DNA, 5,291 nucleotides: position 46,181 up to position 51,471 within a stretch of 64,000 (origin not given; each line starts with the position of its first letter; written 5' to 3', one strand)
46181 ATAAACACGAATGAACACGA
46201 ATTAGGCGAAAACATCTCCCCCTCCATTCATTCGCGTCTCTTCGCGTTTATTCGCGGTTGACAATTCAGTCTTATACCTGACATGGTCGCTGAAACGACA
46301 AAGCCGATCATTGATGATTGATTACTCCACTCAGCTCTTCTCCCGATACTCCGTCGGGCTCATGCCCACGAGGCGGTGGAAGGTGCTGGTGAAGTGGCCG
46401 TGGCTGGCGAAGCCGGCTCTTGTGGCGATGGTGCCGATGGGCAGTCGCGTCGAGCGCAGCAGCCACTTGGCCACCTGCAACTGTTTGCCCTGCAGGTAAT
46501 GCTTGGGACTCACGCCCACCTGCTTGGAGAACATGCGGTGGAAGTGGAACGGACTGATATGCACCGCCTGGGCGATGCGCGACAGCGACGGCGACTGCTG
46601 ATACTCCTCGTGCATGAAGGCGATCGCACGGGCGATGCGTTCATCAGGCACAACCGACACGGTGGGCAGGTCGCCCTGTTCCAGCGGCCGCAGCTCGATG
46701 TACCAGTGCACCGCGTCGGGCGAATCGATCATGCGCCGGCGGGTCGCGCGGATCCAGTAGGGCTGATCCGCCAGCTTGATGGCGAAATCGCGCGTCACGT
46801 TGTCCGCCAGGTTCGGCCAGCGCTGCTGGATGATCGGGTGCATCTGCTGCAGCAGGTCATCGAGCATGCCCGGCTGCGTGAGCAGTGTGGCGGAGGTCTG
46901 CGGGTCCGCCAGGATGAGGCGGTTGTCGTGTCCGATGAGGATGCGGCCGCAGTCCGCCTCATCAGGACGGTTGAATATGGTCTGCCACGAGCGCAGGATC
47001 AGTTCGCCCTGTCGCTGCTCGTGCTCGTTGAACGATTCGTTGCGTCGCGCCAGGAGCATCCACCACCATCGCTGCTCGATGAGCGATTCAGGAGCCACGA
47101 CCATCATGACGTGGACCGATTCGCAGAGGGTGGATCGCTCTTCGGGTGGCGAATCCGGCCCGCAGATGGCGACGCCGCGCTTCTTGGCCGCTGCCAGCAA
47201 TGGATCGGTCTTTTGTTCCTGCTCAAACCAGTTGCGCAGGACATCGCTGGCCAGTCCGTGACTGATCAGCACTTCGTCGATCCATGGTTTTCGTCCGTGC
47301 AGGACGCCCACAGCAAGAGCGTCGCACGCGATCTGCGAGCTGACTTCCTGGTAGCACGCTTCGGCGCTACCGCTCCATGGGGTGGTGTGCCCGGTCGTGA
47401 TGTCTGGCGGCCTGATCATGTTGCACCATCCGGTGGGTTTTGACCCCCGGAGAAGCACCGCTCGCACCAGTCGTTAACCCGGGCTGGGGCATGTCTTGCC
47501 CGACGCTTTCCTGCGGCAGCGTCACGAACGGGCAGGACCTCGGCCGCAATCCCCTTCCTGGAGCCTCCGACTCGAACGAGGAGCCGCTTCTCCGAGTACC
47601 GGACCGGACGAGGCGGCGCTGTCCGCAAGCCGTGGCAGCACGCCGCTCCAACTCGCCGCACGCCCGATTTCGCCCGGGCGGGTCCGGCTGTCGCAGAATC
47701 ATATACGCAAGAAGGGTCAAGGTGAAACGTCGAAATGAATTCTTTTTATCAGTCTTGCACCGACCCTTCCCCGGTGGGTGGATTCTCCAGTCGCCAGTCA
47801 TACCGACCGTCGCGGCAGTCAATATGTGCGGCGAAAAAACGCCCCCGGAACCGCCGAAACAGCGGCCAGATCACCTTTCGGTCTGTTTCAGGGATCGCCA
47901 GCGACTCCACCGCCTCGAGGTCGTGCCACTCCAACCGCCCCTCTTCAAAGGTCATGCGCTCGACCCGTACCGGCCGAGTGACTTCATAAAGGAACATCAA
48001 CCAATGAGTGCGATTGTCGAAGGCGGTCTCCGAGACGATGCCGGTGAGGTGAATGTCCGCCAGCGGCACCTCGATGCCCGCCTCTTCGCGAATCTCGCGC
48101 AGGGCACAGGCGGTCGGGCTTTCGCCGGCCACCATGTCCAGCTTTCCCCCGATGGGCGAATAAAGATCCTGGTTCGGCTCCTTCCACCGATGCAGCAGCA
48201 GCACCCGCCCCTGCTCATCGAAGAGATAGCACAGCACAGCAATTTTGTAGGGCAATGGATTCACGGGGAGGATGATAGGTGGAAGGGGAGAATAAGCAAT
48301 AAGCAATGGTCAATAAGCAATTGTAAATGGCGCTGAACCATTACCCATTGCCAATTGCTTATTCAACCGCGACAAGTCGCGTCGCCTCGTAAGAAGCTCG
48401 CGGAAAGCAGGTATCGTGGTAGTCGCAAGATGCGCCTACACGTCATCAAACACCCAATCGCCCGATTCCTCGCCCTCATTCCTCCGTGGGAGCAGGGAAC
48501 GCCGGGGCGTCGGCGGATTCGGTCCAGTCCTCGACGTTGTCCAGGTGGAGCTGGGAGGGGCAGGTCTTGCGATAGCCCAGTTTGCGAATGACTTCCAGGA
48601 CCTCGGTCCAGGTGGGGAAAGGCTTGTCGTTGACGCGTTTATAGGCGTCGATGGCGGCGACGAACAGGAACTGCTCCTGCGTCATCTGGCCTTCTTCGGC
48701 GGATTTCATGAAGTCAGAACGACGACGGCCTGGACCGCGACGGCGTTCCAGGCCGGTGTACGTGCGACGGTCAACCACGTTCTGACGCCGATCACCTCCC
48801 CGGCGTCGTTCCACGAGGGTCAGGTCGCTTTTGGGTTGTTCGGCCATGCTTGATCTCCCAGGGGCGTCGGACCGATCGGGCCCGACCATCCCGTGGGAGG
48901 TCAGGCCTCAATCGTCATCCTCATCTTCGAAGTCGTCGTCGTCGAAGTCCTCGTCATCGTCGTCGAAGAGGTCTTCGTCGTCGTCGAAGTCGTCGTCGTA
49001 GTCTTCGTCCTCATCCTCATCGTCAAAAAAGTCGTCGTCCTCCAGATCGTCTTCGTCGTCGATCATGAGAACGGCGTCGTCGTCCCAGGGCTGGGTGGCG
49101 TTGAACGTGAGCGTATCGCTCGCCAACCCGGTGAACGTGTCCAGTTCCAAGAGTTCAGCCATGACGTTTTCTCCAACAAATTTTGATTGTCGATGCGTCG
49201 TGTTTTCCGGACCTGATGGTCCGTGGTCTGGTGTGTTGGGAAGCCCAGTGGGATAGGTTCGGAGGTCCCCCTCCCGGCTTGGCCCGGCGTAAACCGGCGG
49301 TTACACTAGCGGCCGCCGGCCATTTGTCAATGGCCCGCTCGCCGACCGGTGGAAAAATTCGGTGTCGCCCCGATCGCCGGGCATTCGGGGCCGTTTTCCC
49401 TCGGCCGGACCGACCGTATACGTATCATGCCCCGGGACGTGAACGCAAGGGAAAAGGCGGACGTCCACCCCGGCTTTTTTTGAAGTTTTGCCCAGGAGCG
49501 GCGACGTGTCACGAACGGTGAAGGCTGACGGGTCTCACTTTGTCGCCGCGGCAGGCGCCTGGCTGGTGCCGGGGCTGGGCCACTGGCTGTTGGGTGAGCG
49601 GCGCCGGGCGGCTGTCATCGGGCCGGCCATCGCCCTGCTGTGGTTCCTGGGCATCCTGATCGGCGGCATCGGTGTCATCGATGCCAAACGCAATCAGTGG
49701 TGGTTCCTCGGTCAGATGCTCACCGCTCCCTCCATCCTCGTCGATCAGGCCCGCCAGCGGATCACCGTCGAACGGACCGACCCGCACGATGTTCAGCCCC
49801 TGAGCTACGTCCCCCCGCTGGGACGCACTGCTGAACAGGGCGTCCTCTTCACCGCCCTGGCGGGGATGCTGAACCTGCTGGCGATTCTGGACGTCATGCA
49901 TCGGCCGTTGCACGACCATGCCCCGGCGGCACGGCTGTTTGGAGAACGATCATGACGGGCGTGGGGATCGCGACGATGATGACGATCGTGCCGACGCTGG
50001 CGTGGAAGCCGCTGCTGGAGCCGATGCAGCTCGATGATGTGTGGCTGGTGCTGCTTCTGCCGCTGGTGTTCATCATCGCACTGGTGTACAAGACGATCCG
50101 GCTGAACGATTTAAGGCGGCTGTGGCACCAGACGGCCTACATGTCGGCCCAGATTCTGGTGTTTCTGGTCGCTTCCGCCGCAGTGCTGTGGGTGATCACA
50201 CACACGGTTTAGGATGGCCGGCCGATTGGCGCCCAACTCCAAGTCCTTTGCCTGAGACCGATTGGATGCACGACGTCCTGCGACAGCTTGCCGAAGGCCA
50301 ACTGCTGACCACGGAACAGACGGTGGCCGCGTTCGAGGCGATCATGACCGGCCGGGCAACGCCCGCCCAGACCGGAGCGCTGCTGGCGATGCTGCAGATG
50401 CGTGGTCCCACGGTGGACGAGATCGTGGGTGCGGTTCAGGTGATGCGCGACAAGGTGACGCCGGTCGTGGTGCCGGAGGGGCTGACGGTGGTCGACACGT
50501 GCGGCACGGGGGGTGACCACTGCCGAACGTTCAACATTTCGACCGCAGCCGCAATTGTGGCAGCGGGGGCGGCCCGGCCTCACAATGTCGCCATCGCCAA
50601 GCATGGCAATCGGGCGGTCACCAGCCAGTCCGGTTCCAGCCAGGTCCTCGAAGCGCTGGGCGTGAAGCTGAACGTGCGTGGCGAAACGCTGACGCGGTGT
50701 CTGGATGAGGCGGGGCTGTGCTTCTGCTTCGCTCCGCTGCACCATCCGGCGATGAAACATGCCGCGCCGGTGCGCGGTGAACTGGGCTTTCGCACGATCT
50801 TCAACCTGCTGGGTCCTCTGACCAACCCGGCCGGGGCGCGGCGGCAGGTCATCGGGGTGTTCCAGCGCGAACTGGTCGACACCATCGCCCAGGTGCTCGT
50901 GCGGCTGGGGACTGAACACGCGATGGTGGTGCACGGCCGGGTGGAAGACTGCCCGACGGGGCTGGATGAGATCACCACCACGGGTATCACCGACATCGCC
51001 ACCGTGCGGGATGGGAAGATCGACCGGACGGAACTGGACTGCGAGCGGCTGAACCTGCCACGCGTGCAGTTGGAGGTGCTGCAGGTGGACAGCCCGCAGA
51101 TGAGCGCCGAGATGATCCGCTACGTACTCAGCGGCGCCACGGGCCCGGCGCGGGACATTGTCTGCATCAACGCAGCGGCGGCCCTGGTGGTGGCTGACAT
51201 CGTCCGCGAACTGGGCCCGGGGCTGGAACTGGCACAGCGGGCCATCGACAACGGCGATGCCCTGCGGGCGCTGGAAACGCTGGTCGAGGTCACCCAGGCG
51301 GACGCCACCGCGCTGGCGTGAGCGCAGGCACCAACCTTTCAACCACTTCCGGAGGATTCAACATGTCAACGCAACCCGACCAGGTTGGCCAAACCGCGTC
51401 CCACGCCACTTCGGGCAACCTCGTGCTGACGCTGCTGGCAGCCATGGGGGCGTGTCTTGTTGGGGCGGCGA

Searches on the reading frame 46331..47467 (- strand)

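Call 52: search_protein_families(library=pfam, proteins=[window:46331-47467:-], max_evalue=0.00001)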
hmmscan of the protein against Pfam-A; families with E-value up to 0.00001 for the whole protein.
window:46331-47467:- (378 aa): 2 families
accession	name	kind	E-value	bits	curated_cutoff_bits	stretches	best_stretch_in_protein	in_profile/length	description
PF12833.13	HTH_18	-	1.4e-23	83.5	33.6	1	298-376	1-79/80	Helix-turn-helix domain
PF00165.29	HTH_AraC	-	6.3e-20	71.3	26.6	2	285-326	1-42/42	Bacterial regulatory helix-turn-helix proteins, AraC family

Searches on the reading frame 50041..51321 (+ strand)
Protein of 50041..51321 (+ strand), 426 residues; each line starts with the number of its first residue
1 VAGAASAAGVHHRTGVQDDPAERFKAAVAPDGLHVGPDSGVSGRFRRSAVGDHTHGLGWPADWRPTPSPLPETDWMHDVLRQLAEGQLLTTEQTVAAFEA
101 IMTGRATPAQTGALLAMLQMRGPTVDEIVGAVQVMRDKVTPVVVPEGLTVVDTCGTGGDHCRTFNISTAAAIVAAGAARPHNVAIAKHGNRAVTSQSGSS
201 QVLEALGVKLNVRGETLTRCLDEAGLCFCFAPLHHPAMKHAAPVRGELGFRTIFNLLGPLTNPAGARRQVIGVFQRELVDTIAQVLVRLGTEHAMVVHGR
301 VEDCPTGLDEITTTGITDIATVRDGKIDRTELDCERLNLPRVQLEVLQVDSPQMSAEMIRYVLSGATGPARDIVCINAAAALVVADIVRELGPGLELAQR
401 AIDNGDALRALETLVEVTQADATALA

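Call 52: search_protein_families(library=pfam, proteins=[window:50041-51321:+], max_evalue=0.00001)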
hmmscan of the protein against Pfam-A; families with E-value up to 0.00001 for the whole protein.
window:50041-51321:+ (426 aa): 2 families
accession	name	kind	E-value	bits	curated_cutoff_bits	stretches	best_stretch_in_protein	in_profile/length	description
PF00591.27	Glycos_transf_3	-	3.1e-83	279.8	27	1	150-408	4-253/253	Glycosyl transferase family, a/b domain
PF02885.22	Glycos_trans_3N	-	1.3e-19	70.1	26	1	78-138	2-62/63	Glycosyl transferase family, helical bundle domain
